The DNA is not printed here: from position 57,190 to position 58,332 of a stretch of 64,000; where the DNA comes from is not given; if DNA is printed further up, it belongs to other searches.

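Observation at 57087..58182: Ferredoxin plus truncated AOR-like protein occupying the pgk slot between gap and tpiA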

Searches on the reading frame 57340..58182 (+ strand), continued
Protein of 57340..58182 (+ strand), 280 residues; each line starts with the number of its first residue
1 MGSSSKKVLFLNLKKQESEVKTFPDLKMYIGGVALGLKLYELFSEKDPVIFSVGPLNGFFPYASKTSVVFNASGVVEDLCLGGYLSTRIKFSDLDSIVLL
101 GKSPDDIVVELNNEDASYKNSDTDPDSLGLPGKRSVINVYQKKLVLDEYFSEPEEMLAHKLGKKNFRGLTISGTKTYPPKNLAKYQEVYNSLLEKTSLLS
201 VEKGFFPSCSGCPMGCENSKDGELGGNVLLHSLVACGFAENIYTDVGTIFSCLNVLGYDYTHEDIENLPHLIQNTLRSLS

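Call 27: find_encoding_contigs(protein=P0168, flank=10000, max_places=3)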
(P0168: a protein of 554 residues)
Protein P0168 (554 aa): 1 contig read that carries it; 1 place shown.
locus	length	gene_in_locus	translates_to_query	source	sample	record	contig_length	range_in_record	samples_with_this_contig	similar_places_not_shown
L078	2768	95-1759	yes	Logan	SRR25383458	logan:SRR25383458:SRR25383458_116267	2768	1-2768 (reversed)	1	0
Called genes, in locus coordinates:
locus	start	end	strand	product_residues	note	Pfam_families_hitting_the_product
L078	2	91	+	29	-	?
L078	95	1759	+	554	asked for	PF02730:AFOR_N, PF01314:AFOR_C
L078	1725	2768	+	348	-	?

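Call 28: find_encoding_contigs(protein=P0166, flank=10000, max_places=3)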
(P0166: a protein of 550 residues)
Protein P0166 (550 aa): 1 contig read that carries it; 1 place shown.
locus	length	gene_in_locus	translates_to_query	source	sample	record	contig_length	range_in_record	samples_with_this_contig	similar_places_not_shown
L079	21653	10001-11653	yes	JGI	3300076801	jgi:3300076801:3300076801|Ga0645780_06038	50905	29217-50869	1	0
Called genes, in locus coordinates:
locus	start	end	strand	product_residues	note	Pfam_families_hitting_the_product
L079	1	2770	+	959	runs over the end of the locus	PF00580:UvrD-helicase, PF01443:Viral_helicase1 (faint), PF13086:AAA_11 (faint), PF13245:AAA_19, PF13604:AAA_30 (faint), PF21445:ADDB_N (weak), PF13361:UvrD_C, PF12705:PDDEXK_1, +1 more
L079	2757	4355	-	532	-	PF02388:FemAB, PF13480:Acetyltransf_6, PF02388:FemAB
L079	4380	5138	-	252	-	PF00398:RrnaAD, PF08241:Methyltransf_11 (weak), PF13649:Methyltransf_25 (weak)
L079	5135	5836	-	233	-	PF07501:G5, PF06725:3D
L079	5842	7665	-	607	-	PF00580:UvrD-helicase, PF13245:AAA_19, PF13604:AAA_30 (faint), PF01443:Viral_helicase1 (faint), PF13361:UvrD_C, PF13538:UvrD_C_2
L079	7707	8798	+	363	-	PF00044:Gp_dh_N, PF02800:Gp_dh_C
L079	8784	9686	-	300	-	PF14238:DUF4340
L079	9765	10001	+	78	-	-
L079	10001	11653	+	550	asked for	PF02730:AFOR_N, PF01314:AFOR_C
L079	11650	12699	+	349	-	PF03816:LytR_cpsA_psr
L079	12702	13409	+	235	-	PF21694:DNA_pol3_delta_C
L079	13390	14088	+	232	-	PF04203:Sortase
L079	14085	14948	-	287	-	PF00041:fn3 (weak), PF16656:Pur_ac_phosph_N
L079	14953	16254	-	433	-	PF16656:Pur_ac_phosph_N (weak)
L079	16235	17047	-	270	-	PF01833:TIG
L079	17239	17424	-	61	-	-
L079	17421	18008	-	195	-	PF04350:PilO (weak)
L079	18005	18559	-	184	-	PF05137:PilN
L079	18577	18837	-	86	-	PF01649:Ribosomal_S20p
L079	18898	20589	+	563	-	PF01554:MatE (faint), PF03023:MurJ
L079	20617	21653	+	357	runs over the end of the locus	?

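Call 30: search_protein_families(library=ncbifam, proteins=[P0165, P0168, P0166], max_evalue=0.001)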
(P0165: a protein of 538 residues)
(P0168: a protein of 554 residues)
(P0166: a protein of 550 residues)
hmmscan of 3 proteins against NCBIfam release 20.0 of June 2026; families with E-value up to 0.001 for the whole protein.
P0165 (538 aa): 2 families
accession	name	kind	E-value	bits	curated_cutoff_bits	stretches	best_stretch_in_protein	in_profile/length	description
NF007354.0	PRK09849.1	equivalog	1.2e-18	67.1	868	1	8-202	12-213/703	aldehyde ferredoxin oxidoreductase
NF040818.1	GAPOR_Arch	equivalog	0.00074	17.9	1300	0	47-145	52-151/654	glyceraldehyde-3-phosphate:ferredoxin oxidoreductase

P0168 (554 aa): 2 families
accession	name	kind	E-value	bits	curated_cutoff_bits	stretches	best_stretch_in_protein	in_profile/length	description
NF007354.0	PRK09849.1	equivalog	3e-19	69.1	868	1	5-211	9-214/703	aldehyde ferredoxin oxidoreductase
NF040818.1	GAPOR_Arch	equivalog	2.3e-07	29.5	1300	1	7-125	4-122/654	glyceraldehyde-3-phosphate:ferredoxin oxidoreductase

P0166 (550 aa): 1 family
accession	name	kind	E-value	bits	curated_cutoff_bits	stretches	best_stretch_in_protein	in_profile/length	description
NF007354.0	PRK09849.1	equivalog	3.9e-26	91.8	868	1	5-216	11-230/703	aldehyde ferredoxin oxidoreductase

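Call 37: fold_search(model_id=the predicted structure, library=pdb)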
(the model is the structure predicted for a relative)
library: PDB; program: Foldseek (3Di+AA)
matches with E <= 10: 617; with E <= 0.001: 9
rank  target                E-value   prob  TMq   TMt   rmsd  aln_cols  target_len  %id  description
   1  9mqx_D                3.5e-13  1.00  0.56  0.27   3.7       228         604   18  Electron-bifurcating Tungstopyranopterin-containing aldehyde oxidoreductase with NADH (released 2025-07-16)
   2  1aor_A                7.9e-13  1.00  0.57  0.28   3.4       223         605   20  STRUCTURE OF A HYPERTHERMOPHILIC TUNGSTOPTERIN ENZYME, ALDEHYDE FERREDOXIN OXIDOREDUCTASE (released 1995-04-20)
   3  6x1o_A                1.8e-12  1.00  0.59  0.28   3.6       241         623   17  WOR5 from Pyrococcus furiosus, as crystallized (released 2021-11-24)
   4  9g7j_A                3.7e-12  1.00  0.56  0.27   4.4       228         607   21  Crystal structure of the tungsten-dependent aldehyde:ferredoxin oxidoreductase from Clostridium autoethanogenum. (released 2025-05-28)
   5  6x1o_C                3.7e-12  1.00  0.59  0.28   3.7       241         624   17  WOR5 from Pyrococcus furiosus, as crystallized (released 2021-11-24)
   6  4z3w_C                1.3e-11  1.00  0.54  0.25   7.3       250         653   18  Active site complex BamBC of Benzoyl Coenzyme A reductase in complex with 1,5 Dienoyl-CoA (released 2015-06-24)
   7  4z3w_A                1.3e-11  1.00  0.53  0.24   7.3       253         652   16  Active site complex BamBC of Benzoyl Coenzyme A reductase in complex with 1,5 Dienoyl-CoA (released 2015-06-24)
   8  8c0z_A                5.3e-11  1.00  0.56  0.27   4.5       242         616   20  CryoEM structure of a tungsten-containing aldehyde oxidoreductase from Aromatoleum aromaticum (released 2023-05-31)
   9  1b25_A                9.6e-11  1.00  0.55  0.27   4.2       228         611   21  FORMALDEHYDE FERREDOXIN OXIDOREDUCTASE FROM PYROCOCCUS FURIOSUS (released 1999-03-24)
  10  7sbi_B                6.3e-03  0.41  0.15  0.24  13.9       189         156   10  Tandem diubiquitin-like domain from chicken 2'-5'-oligoadenylate synthetase-like protein (released 2022-01-12)
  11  2kma_MODEL_1_A        1.8e-02  0.28  0.17  0.23  15.2       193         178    9  NMR structure of the F0F1 double domain (residues 1-202) of the talin ferm domain (released 2010-03-02)
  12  3b08_A                2.0e-02  0.30  0.16  0.25  15.7       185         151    8  Crystal structure of the mouse HOIL1-L-NZF in complex with linear di-ubiquitin (released 2011-12-14)
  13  8u6y_P                3.7e-02  0.08  0.13  0.15  16.4       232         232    9  Preholo-Proteasome from Beta 3 D205 deletion (released 2024-04-17)
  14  8t08_P                3.9e-02  0.08  0.13  0.14  16.3       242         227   11  Preholo-Proteasome from Pre1-1 Pre4-1 Double Mutant (released 2023-09-06)
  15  5wtq_A                6.3e-02  0.14  0.10  0.22  17.7       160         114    8  Crystal structure of human proteasome-assembling chaperone PAC4 (released 2017-03-22)
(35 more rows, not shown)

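Call 38: search_solved_structures(query=A1, max_evalue=0.01, show_alignments=2)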
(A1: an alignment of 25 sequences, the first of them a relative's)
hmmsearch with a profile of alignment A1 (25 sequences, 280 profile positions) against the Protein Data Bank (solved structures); distinct sequences matched with E-value up to 0.01: 9.
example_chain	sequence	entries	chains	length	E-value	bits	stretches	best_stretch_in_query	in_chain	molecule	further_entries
6x6u_A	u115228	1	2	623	3.2e-09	39.8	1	5-140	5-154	Formaldehyde:ferredoxin oxidoreductase wor5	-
6x1o_A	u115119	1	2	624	3.2e-09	39.8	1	5-140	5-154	Formaldehyde:ferredoxin oxidoreductase wor5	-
1aor_A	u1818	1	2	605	4.2e-09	39.4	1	10-122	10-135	ALDEHYDE FERREDOXIN OXIDOREDUCTASE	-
1b25_A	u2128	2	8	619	4.9e-09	39.2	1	7-122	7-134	PROTEIN (FORMALDEHYDE FERREDOXIN OXIDOREDUCTASE) | FORMALDEHYDE FERREDOXIN OXIDOREDUCTASE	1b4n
9q1t_A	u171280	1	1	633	2.3e-08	37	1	24-122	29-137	Tungsten-dependent aldehyde oxidoreductase WOR83 from Haloferax volcanii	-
4z3w_A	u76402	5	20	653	2.9e-08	36.7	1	8-122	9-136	Benzoyl-CoA reductase, putative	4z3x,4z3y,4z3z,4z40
9g7j_A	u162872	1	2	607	1.1e-07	34.7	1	7-125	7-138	Aldehyde ferredoxin oxidoreductase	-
9mqx_D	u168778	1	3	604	1.6e-06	30.9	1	6-123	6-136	Aldehyde:ferredoxin oxidoreductase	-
8c0z_A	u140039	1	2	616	0.00046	22.9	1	6-121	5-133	Aldehyde:ferredoxin oxidoreductase,tungsten-containing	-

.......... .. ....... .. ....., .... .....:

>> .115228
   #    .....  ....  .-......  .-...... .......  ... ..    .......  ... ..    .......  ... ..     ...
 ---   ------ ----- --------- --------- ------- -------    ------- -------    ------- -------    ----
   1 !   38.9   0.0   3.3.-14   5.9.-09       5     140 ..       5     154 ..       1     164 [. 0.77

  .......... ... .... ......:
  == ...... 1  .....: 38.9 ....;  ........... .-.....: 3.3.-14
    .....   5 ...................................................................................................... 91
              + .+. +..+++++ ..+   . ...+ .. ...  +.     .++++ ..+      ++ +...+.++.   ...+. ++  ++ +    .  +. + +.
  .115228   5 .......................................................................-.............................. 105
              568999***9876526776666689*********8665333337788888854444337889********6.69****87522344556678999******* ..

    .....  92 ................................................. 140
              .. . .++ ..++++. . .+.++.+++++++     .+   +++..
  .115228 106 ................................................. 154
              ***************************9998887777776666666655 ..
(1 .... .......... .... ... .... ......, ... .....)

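Call 45: find_encoding_contigs(protein=P0155, flank=7000, max_places=2)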
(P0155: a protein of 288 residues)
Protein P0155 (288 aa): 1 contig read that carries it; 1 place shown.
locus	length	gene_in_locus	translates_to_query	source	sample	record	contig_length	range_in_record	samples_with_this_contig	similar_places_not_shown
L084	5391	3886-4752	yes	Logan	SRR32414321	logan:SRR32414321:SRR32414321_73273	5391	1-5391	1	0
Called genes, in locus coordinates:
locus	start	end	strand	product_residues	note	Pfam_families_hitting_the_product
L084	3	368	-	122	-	?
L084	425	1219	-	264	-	PF00485:PRK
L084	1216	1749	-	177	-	-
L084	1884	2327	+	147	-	PF22811:Zn_ribbon_NrdR, PF03477:ATP-cone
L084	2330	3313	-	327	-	PF00768:Peptidase_S11, PF02113:Peptidase_S13 (faint)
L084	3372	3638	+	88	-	PF00085:Thioredoxin, PF08534:Redoxin (faint), PF13098:Thioredoxin_2, PF13905:Thioredoxin_8 (faint), PF14595:Thioredoxin_9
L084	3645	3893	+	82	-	-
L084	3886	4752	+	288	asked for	PF02730:AFOR_N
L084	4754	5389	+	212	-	?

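Call 46: find_encoding_contigs(protein=P0158, flank=7000, max_places=2)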
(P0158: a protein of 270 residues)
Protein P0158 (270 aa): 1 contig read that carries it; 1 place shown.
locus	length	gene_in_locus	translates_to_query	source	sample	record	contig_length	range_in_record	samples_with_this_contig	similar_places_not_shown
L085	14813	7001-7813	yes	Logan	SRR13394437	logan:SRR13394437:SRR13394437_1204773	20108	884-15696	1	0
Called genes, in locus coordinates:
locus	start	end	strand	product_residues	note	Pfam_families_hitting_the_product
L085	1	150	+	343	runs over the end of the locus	?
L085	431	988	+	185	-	-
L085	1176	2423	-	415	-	PF00374:NiFeSe_Hases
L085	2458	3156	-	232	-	PF01058:Oxidored_q6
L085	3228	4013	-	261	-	PF00970:FAD_binding_6 (weak), PF00175:NAD_binding_1, PF10418:DHODB_Fe-S_bind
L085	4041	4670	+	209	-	PF01564:Spermine_synth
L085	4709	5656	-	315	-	PF13484:Fer4_16 (faint), PF13534:Fer4_17 (faint), PF13746:Fer4_18 (faint), PF14697:Fer4_21 (faint), PF12838:Fer4_7 (faint), PF12797:Fer4_2 (faint), PF25160:LdpA_Fe-S-bd (faint), PF17179:Fer4_22, +3 more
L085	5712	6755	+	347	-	PF00162:PGK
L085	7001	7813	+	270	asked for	PF02730:AFOR_N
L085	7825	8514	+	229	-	PF00121:TIM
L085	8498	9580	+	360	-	PF03816:LytR_cpsA_psr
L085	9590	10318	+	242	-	PF21694:DNA_pol3_delta_C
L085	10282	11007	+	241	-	PF04203:Sortase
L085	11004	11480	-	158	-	-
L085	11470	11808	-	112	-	-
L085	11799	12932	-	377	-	-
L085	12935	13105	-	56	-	-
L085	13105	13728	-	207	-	PF04350:PilO (weak)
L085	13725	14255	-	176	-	PF05137:PilN (weak)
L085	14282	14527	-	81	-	PF01649:Ribosomal_S20p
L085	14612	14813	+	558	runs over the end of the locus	PF03023:MurJ, PF13440:Polysacc_synt_3, PF01554:MatE (weak)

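Call 58: search_protein_families(library=pfam, proteins=[L004:8762-9733:+, L020:4772-5734:+, L079:9765-10001:+, L077:775-1014:+, L073:5783-6001:+, L085:5712-6755:+, L085:4709-5656:-], max_evalue=0.01)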
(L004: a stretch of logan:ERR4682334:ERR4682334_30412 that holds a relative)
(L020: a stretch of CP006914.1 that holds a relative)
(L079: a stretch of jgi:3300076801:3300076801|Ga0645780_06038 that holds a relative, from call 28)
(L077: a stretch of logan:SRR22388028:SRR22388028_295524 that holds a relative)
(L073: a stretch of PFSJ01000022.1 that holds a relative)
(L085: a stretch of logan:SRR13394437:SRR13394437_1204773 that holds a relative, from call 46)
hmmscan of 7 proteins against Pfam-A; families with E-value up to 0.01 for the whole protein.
L004:8762-9733:+ (323 aa): 1 family
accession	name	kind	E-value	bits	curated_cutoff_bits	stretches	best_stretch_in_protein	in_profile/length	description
PF00162.24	PGK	-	1.3e-87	294.7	27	3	82-197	100-215/379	Phosphoglycerate kinase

L020:4772-5734:+ (321 aa): 1 family
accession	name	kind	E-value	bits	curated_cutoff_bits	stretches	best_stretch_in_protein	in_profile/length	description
PF00162.24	PGK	-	2.4e-82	277.4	27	2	11-199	7-217/379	Phosphoglycerate kinase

L079:9765-10001:+ (78 aa): 5 families
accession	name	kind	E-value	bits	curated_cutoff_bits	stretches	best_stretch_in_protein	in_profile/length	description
PF13459.11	Fer4_15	-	0.0001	23.3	22.4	1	9-74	4-66/66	4Fe-4S single cluster domain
PF14697.11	Fer4_21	-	0.00026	21.5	35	0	9-22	4-17/59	4Fe-4S dicluster domain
PF00037.32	Fer4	-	0.00028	21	21.1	1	9-21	4-16/24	4Fe-4S binding domain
PF12797.12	Fer4_2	-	0.0033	17.7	24.5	1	8-22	5-19/22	4Fe-4S binding domain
PF12838.12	Fer4_7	-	0.0049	17.7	27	0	13-21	2-10/52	4Fe-4S dicluster domain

L077:775-1014:+ (79 aa): 0 families

L073:5783-6001:+ (73 aa): 0 families

L085:5712-6755:+ (347 aa): 1 family
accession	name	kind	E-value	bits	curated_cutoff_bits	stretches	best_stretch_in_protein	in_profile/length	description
PF00162.24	PGK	-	7.7e-83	279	27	2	14-226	7-218/379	Phosphoglycerate kinase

L085:4709-5656:- (315 aa): 12 families
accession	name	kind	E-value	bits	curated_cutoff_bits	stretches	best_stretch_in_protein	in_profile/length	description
PF17179.9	Fer4_22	-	1.5e-26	93.5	27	1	207-301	1-95/95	4Fe-4S dicluster domain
PF13484.11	Fer4_16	-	8.4e-07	30.1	30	1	202-219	47-64/66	4Fe-4S double cluster binding domain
PF13534.11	Fer4_17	-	1.5e-06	29.1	22.2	1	185-219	21-57/61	4Fe-4S dicluster domain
PF14697.11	Fer4_21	-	1.5e-06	28.7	35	1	192-221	25-54/59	4Fe-4S dicluster domain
PF12838.12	Fer4_7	-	3.7e-06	27.7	27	1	207-301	1-52/52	4Fe-4S dicluster domain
PF13746.11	Fer4_18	-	4.2e-06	27.4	27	1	276-308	50-82/114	4Fe-4S dicluster domain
PF13183.11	Fer4_8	-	4.6e-06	27.5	27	1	205-301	2-68/68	4Fe-4S dicluster domain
PF13237.11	Fer4_10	-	5.7e-06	26.6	25.5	1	285-299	7-21/53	4Fe-4S dicluster domain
PF12797.12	Fer4_2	-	1.3e-05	25.3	24.5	2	205-219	7-21/22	4Fe-4S binding domain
PF25160.1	LdpA_Fe-S-bd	-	1.3e-05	25.3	27.6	1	285-300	26-41/49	LdpA Fe-S cluster-binding domain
PF00037.32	Fer4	-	1.5e-05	25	21.1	0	206-219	6-19/24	4Fe-4S binding domain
PF13187.11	Fer4_9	-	7.4e-05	23.1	27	1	287-312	2-27/52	4Fe-4S dicluster domain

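Call 62: predict_structure(alignment_id=A2)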
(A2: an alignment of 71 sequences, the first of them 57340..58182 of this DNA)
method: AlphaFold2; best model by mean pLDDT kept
length: 280 residues; sequences in the alignment: 71
mean_pLDDT: 96.0   pTM: 0.93
mean pLDDT of the five models: 96.0, 95.7, 95.6, 95.5, 95.0
residues with pLDDT >= 90: 273; 70-90: 4; 50-70: 3; < 50: 0
segments of 3 or more residues with pLDDT < 50: none
pLDDT, mean of each block of 10 residues (from residue 1): 85 98 97 98 98 97 97 96 97 98 98 98 97 96 96 96 98 94 97 97 95 95 93 96 96 95 96 95
secondary structure, 60 per line:
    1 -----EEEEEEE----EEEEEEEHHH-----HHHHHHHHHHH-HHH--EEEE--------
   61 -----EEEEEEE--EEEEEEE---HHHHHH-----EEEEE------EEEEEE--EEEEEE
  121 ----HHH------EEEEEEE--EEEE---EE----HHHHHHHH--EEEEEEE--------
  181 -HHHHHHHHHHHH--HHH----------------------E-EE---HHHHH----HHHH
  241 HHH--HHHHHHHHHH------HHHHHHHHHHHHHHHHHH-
elements in order: E6-12 E17-23 H32-42 E49-52 E66-72 E75-81 H85-90 E96-100 E107-112 E115-120 E134-140 E143-146 H156-163 E166-172 H182-193 H228-232 H237-243 H246-255 H262-279
